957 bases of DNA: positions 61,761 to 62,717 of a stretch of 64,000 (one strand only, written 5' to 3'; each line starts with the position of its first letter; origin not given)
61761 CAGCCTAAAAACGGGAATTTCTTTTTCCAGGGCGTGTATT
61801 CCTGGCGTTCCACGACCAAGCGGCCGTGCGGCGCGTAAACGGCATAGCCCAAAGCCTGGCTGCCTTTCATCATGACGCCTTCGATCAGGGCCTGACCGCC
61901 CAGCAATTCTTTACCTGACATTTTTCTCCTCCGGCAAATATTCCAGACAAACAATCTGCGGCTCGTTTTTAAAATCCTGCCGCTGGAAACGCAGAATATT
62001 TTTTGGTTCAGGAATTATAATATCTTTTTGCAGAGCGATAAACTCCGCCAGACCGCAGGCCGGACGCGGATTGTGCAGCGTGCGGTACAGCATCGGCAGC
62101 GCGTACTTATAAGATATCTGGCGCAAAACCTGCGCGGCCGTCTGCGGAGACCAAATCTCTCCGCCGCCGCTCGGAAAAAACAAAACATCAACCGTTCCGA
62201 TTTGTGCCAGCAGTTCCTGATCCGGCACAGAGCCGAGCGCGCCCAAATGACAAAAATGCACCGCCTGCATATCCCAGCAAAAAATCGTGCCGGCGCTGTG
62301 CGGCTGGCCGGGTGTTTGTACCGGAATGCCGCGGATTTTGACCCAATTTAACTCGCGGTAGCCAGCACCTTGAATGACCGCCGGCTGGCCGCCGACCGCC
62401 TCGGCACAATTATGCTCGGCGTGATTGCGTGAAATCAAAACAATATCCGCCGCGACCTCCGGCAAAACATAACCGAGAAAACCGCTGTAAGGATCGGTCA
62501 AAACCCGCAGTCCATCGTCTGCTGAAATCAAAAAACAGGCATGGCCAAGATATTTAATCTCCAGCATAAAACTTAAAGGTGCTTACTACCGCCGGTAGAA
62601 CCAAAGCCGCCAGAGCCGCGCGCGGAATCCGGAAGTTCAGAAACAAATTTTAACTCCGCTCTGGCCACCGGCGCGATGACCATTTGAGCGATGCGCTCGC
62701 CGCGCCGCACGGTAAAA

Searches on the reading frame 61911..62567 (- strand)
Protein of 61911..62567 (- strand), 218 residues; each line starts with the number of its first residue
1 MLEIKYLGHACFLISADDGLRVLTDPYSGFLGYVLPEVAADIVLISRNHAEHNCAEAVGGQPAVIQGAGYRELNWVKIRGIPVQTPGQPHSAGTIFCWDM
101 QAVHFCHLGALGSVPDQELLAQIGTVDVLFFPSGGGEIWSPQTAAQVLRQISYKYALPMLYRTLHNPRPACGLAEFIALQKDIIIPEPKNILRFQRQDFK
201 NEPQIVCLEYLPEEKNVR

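Call 107: find_encoding_contigs(protein=window:61911-62567:-, flank=10000, max_places=2)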
Protein window:61911-62567:- (218 aa): no gene with exactly this product is on record in the collection.
